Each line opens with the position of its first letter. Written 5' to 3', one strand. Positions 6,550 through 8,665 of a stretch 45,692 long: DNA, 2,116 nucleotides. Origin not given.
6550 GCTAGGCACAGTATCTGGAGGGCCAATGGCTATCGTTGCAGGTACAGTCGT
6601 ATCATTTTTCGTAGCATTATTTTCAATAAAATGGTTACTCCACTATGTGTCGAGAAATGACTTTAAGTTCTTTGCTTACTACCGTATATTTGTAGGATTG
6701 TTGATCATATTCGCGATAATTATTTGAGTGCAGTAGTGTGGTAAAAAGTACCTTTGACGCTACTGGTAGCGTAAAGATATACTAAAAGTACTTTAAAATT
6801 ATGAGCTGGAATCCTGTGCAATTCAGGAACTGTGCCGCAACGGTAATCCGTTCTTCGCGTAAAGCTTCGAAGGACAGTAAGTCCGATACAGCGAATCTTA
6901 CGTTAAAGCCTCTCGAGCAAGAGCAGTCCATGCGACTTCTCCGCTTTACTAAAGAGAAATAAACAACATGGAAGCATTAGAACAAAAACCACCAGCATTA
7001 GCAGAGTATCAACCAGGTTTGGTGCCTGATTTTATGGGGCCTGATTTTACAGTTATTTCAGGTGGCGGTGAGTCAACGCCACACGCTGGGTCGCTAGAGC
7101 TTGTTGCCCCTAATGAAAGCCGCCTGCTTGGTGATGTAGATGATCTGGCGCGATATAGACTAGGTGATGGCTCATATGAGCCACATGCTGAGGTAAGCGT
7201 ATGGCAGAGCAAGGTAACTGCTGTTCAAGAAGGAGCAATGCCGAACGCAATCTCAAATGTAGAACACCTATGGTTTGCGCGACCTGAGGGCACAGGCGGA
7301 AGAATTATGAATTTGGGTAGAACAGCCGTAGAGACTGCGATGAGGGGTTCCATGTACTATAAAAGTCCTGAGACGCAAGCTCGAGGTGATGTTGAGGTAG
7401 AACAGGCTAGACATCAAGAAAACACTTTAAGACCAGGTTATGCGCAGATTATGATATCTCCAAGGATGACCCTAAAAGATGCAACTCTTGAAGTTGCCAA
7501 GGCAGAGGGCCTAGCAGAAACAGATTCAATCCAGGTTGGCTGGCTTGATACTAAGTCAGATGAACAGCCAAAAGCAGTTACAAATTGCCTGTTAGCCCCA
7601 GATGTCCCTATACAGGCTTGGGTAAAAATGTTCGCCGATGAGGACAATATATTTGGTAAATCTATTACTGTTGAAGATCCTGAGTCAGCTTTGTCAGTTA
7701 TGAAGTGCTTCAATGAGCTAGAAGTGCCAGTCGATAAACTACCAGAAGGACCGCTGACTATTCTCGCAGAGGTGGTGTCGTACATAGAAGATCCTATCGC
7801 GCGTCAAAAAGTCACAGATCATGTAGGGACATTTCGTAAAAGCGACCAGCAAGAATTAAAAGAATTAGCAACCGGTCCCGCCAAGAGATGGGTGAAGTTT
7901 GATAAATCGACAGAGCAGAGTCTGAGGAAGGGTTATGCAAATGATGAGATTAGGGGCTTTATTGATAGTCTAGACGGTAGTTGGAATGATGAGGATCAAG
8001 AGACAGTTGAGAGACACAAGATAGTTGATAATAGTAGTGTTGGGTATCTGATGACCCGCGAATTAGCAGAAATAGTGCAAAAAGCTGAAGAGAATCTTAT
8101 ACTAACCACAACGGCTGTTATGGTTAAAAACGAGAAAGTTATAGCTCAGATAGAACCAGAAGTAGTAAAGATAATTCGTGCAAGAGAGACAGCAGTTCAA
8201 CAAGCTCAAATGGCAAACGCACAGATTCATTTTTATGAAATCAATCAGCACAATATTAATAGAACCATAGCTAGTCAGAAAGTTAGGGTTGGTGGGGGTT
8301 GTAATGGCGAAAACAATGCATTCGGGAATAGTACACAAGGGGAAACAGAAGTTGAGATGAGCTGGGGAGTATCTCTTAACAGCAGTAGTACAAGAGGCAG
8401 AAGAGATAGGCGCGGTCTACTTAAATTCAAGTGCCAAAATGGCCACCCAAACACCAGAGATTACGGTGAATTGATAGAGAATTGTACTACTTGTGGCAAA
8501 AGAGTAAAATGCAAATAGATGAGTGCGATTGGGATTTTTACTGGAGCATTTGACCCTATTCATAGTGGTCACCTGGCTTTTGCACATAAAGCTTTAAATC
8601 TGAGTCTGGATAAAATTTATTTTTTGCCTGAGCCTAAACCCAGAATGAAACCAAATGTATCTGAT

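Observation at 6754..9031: Cobalamin-riboswitch-like leader controlling an orphan 516-aa zinc-ribbon protein fused to a NadD-like gene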

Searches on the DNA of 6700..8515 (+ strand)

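Call 4: search_rna_families(source=window, start=6700, end=7000, threshold=evalue, max_evalue=10, show_alignments=5)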
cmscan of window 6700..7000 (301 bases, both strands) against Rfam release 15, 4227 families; matches with E-value up to 10: 2.
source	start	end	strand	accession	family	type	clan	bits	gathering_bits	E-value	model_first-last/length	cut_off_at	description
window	6790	6865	+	RF01689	AdoCbl-II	Cis-reg; riboswitch;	CL00101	33.6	36.5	2.1e-06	1-81/81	no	AdoCbl-II (Cobalamin/B12) riboswitch aptamer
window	6733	6805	-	RF00051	mir-17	Gene; miRNA;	-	11.9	49.5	9.6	1-80/80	no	mir-17 microRNA precursor family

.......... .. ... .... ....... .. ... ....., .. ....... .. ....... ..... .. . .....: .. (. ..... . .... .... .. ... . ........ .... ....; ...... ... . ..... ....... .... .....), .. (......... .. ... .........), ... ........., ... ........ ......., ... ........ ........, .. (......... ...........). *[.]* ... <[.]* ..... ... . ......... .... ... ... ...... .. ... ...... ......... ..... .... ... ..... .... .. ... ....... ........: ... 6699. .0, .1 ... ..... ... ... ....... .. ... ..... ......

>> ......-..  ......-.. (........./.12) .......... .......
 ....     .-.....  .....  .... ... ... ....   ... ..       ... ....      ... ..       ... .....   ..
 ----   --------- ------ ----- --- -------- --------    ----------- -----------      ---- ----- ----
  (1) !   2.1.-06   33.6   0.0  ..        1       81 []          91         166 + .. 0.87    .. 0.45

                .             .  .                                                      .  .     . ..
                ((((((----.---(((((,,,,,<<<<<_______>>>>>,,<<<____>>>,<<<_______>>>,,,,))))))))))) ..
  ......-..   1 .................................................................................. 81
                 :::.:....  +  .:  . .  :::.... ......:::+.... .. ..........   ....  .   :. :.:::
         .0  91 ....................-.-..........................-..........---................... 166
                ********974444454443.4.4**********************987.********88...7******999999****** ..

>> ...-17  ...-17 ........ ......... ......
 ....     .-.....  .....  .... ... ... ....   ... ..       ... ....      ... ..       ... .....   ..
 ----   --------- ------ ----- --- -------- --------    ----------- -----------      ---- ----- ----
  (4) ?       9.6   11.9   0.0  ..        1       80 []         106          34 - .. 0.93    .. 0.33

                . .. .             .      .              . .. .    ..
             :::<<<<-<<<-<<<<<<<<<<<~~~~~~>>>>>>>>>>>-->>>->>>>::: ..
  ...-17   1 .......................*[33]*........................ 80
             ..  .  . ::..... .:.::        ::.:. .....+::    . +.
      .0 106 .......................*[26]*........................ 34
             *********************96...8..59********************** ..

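Call 14: search_rna_families(sources=[L001, L002, L003, L004, L005, L006, L007, L008, L009, L010, L011, L012, L013, L014, L015, L016], threshold=gathering)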
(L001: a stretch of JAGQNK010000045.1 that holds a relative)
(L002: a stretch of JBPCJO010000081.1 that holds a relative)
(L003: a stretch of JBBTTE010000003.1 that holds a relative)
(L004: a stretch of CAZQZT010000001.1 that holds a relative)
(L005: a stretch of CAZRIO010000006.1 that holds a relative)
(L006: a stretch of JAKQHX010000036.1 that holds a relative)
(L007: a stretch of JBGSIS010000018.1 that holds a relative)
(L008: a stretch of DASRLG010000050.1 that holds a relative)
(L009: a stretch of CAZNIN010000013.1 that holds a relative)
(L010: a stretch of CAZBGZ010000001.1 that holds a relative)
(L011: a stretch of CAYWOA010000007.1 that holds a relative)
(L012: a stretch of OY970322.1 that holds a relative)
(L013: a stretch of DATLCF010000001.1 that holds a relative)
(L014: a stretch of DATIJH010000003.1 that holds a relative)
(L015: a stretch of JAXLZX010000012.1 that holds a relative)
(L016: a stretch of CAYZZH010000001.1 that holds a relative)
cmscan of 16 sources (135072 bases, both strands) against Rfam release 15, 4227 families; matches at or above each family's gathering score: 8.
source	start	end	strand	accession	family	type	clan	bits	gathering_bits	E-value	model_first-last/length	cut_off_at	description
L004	3814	3889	+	RF01689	AdoCbl-II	Cis-reg; riboswitch;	CL00101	41.7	36.5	3e-06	1-81/81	no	AdoCbl-II (Cobalamin/B12) riboswitch aptamer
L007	3806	3886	+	RF01689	AdoCbl-II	Cis-reg; riboswitch;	CL00101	40.9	36.5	5.4e-06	1-81/81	no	AdoCbl-II (Cobalamin/B12) riboswitch aptamer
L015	3756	3886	+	RF00174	Cobalamin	Cis-reg; riboswitch;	CL00101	36.5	31.5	2.6e-05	1-189/189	no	Cobalamin riboswitch aptamer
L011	3783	3922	+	RF00174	Cobalamin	Cis-reg; riboswitch;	CL00101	34.8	31.5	8e-05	1-189/189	no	Cobalamin riboswitch aptamer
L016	3787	3923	+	RF00174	Cobalamin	Cis-reg; riboswitch;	CL00101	34.8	31.5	8e-05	1-189/189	no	Cobalamin riboswitch aptamer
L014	3697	3792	+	RF00174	Cobalamin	Cis-reg; riboswitch;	CL00101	33.8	31.5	0.00016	47-167/189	no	Cobalamin riboswitch aptamer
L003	3775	3837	+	RF00174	Cobalamin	Cis-reg; riboswitch;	CL00101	32.2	31.5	0.00043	48-166/189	no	Cobalamin riboswitch aptamer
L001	2481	2607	+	RF00174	Cobalamin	Cis-reg; riboswitch;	CL00101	31.6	31.5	0.00065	1-189/189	no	Cobalamin riboswitch aptamer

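Call 15: search_rna_families(sources=[L017, L018, L019, L020, L021, L022, L023, L024, L025, L026, L027, L028, L029, L030, L031], threshold=gathering)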
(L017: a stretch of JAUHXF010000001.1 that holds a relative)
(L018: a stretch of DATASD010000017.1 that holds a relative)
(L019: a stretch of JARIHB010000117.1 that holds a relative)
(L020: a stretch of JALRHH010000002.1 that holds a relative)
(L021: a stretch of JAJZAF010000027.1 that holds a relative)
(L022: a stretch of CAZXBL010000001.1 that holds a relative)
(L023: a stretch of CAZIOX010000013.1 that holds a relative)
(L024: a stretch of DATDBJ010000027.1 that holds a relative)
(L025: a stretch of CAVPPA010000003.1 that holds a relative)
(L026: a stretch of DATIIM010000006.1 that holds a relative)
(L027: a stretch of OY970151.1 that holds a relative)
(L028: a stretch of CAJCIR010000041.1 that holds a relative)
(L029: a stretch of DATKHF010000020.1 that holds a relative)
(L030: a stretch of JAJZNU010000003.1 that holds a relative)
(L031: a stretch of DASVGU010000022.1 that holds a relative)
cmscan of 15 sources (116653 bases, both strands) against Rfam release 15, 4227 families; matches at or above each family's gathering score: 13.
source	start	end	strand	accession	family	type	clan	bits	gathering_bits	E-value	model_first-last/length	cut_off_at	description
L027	1582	1654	-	RF00005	tRNA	Gene; tRNA;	CL00001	66.6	29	5e-12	1-71/71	no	tRNA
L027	6019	6090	-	RF00005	tRNA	Gene; tRNA;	CL00001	62.5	29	6.7e-11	1-71/71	no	tRNA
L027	5939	6012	-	RF00005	tRNA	Gene; tRNA;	CL00001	60.3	29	2.6e-10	1-71/71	no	tRNA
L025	3609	3685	+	RF01689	AdoCbl-II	Cis-reg; riboswitch;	CL00101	45.5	36.5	1.8e-07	1-81/81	no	AdoCbl-II (Cobalamin/B12) riboswitch aptamer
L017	3734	3813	+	RF01689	AdoCbl-II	Cis-reg; riboswitch;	CL00101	44.2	36.5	4.2e-07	1-81/81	no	AdoCbl-II (Cobalamin/B12) riboswitch aptamer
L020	3725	3804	+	RF01689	AdoCbl-II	Cis-reg; riboswitch;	CL00101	39.5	36.5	1.2e-05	1-81/81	no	AdoCbl-II (Cobalamin/B12) riboswitch aptamer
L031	3431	3559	+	RF00174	Cobalamin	Cis-reg; riboswitch;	CL00101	38.6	31.5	5.8e-06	1-189/189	no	Cobalamin riboswitch aptamer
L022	3635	3712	+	RF01689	AdoCbl-II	Cis-reg; riboswitch;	CL00101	37.2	36.5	6.3e-05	1-81/81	no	AdoCbl-II (Cobalamin/B12) riboswitch aptamer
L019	2657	2781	+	RF00174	Cobalamin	Cis-reg; riboswitch;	CL00101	37.1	31.5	1.5e-05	1-189/189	no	Cobalamin riboswitch aptamer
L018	3707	3847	+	RF00174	Cobalamin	Cis-reg; riboswitch;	CL00101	35.5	31.5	4.4e-05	1-189/189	no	Cobalamin riboswitch aptamer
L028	3739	3868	+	RF00174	Cobalamin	Cis-reg; riboswitch;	CL00101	34.5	31.5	8.2e-05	1-189/189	no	Cobalamin riboswitch aptamer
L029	3784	3850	+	RF00174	Cobalamin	Cis-reg; riboswitch;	CL00101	32.8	31.5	0.00026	47-167/189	no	Cobalamin riboswitch aptamer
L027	3742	3879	+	RF00174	Cobalamin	Cis-reg; riboswitch;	CL00101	31.7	31.5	0.00053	1-189/189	no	Cobalamin riboswitch aptamer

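Call 36: build_rna_model(alignment_id=A3)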
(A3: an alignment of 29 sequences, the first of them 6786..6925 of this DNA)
Model R1 built from alignment A3 (29 sequences, 144 columns); structure: RNAalifold consensus.
model positions 116; base pairs 19; branch points 3; effective number of sequences 2.3; information 0.59 bits per position. Calibrated on 0.2 Mb of random sequence (short: E-values are rough).
structure used (alignment columns):
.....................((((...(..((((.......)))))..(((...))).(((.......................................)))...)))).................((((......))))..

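Call 38: search_with_rna_model(model_id=R1, sources=[window, L001, L002, L003, L004, L005, L006, L007, L008, L009, L010, L011, L012, L013, L014, L015, L016, L017, L018, L019, L020, L021, L022, L023, L024, L025, L026, L027, L028, L029, L030, L031], max_evalue=1, make_alignment=true, show_alignments=1)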
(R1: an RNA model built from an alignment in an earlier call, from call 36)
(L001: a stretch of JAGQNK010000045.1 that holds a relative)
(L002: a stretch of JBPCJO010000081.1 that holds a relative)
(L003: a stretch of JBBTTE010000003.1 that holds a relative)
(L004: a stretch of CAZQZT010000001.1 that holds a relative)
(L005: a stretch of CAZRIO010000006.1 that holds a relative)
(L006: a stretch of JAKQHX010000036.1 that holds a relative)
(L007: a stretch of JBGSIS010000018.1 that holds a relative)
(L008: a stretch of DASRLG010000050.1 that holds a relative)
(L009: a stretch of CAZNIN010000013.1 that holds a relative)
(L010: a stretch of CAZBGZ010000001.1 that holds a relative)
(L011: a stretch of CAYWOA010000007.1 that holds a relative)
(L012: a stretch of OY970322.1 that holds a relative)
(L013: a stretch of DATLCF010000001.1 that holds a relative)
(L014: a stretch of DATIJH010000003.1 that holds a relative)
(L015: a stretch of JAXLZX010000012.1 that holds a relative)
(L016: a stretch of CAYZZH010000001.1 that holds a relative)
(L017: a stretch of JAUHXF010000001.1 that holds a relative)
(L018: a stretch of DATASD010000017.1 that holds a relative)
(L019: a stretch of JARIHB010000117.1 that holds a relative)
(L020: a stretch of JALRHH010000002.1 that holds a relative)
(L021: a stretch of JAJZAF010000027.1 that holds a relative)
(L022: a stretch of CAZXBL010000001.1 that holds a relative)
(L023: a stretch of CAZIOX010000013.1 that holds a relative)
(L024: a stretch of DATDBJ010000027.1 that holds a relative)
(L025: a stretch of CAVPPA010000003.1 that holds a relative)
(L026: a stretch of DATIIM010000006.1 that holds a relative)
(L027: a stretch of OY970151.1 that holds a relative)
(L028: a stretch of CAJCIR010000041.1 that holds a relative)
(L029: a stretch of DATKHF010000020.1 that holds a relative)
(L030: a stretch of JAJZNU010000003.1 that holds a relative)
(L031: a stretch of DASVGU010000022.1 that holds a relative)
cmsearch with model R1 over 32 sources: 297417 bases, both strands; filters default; matches with E-value up to 1: 33.
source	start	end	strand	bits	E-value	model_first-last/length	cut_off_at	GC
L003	3752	3876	+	111.1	3.3e-22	1-116/116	no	0.48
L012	3796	3918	+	108.7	1.1e-21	1-116/116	no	0.49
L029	3762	3881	+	108.3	1.4e-21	1-116/116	no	0.44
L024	2162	2281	+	107.5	2.1e-21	1-116/116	no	0.46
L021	1466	1584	+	107.4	2.3e-21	1-116/116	no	0.46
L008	1366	1488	+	106.2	4e-21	1-116/116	no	0.5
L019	2678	2794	+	105.7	5.3e-21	1-116/116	no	0.47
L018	3741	3856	+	105.6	5.6e-21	1-116/116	no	0.45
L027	3771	3891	+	105.5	5.9e-21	1-116/116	no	0.43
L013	3774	3893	+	103.5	1.6e-20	1-116/116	no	0.44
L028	3756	3879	+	103.1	2e-20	1-116/116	no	0.43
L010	3804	3927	+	102.7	2.5e-20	1-116/116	no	0.44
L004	3809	3907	+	102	3.6e-20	1-116/116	no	0.46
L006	3763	3874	+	100.7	7e-20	1-116/116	no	0.46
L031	3447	3570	+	98.7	2e-19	1-116/116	no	0.52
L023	1096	1214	+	98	2.8e-19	1-116/116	no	0.49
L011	3808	3930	+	97.9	2.9e-19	1-116/116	no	0.46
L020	3723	3821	+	97.8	3e-19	1-116/116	no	0.43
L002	3833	3951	+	95.6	9.6e-19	1-116/116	no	0.48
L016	3811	3931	+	94.5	1.7e-18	1-116/116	no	0.43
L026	3581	3700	+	94.2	1.9e-18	1-116/116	no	0.47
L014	3674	3792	+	94.2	2e-18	1-116/116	no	0.5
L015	3773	3894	+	93.5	2.8e-18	1-116/116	no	0.48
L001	2505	2614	+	93.2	3.2e-18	1-116/116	no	0.48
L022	3630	3728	+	92.3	5.2e-18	1-116/116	no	0.43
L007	3803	3903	+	89.5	2.1e-17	1-116/116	no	0.45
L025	3605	3701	+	87.5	5.9e-17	1-116/116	no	0.46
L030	3784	3907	+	75.5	2.8e-14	1-116/116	no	0.44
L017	3729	3828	+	74.3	5.2e-14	1-116/116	no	0.5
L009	3762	3942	+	70.8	3.1e-13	1-116/116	no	0.44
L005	3533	3632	+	47.4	5.2e-08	1-116/116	no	0.47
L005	3667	3761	+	17.2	0.27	1-116/116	no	0.43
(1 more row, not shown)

Alignment A4: 33 matches aligned to the model, 224 columns, each read 5' to 3' on its own strand. Consensus structure (alignment columns), stored with it:
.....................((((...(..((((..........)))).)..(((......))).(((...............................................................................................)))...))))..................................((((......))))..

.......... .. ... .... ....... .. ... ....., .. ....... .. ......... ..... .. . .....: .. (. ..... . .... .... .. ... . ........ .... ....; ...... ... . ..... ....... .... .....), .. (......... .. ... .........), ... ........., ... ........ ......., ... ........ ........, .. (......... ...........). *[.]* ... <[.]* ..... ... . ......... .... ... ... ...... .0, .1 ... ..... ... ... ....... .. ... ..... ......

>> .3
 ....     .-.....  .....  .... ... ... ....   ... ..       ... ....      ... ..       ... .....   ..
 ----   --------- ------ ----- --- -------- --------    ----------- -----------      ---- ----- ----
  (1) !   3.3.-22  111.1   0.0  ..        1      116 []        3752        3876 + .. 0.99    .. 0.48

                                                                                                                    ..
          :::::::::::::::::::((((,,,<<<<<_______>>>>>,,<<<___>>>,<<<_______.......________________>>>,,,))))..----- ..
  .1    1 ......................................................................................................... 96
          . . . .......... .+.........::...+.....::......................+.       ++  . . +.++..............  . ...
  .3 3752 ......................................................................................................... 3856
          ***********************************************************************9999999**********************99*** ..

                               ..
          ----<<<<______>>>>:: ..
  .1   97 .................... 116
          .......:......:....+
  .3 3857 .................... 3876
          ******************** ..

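Call 49: search_with_rna_model(model_id=R1, sources=[L032, L033, L034, L035, L036], max_evalue=1, show_alignments=5)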
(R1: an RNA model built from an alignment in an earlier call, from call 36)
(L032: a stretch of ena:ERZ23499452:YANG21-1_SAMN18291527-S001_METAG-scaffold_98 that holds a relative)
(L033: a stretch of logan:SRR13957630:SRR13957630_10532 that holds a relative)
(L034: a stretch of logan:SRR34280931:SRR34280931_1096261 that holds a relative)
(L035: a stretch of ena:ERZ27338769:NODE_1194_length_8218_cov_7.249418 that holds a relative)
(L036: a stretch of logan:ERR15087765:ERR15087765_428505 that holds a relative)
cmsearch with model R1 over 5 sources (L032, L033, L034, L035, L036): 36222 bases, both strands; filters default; matches with E-value up to 1: 5.
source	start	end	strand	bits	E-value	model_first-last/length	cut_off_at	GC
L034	2264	2391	+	94.6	1.9e-19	1-116/116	no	0.52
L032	7795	7936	+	93.8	2.8e-19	1-116/116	no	0.4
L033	617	758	+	93.8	2.8e-19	1-116/116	no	0.4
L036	620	742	+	91.5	9.3e-19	1-116/116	no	0.52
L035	2693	2810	+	71.7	2.4e-14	1-116/116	no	0.51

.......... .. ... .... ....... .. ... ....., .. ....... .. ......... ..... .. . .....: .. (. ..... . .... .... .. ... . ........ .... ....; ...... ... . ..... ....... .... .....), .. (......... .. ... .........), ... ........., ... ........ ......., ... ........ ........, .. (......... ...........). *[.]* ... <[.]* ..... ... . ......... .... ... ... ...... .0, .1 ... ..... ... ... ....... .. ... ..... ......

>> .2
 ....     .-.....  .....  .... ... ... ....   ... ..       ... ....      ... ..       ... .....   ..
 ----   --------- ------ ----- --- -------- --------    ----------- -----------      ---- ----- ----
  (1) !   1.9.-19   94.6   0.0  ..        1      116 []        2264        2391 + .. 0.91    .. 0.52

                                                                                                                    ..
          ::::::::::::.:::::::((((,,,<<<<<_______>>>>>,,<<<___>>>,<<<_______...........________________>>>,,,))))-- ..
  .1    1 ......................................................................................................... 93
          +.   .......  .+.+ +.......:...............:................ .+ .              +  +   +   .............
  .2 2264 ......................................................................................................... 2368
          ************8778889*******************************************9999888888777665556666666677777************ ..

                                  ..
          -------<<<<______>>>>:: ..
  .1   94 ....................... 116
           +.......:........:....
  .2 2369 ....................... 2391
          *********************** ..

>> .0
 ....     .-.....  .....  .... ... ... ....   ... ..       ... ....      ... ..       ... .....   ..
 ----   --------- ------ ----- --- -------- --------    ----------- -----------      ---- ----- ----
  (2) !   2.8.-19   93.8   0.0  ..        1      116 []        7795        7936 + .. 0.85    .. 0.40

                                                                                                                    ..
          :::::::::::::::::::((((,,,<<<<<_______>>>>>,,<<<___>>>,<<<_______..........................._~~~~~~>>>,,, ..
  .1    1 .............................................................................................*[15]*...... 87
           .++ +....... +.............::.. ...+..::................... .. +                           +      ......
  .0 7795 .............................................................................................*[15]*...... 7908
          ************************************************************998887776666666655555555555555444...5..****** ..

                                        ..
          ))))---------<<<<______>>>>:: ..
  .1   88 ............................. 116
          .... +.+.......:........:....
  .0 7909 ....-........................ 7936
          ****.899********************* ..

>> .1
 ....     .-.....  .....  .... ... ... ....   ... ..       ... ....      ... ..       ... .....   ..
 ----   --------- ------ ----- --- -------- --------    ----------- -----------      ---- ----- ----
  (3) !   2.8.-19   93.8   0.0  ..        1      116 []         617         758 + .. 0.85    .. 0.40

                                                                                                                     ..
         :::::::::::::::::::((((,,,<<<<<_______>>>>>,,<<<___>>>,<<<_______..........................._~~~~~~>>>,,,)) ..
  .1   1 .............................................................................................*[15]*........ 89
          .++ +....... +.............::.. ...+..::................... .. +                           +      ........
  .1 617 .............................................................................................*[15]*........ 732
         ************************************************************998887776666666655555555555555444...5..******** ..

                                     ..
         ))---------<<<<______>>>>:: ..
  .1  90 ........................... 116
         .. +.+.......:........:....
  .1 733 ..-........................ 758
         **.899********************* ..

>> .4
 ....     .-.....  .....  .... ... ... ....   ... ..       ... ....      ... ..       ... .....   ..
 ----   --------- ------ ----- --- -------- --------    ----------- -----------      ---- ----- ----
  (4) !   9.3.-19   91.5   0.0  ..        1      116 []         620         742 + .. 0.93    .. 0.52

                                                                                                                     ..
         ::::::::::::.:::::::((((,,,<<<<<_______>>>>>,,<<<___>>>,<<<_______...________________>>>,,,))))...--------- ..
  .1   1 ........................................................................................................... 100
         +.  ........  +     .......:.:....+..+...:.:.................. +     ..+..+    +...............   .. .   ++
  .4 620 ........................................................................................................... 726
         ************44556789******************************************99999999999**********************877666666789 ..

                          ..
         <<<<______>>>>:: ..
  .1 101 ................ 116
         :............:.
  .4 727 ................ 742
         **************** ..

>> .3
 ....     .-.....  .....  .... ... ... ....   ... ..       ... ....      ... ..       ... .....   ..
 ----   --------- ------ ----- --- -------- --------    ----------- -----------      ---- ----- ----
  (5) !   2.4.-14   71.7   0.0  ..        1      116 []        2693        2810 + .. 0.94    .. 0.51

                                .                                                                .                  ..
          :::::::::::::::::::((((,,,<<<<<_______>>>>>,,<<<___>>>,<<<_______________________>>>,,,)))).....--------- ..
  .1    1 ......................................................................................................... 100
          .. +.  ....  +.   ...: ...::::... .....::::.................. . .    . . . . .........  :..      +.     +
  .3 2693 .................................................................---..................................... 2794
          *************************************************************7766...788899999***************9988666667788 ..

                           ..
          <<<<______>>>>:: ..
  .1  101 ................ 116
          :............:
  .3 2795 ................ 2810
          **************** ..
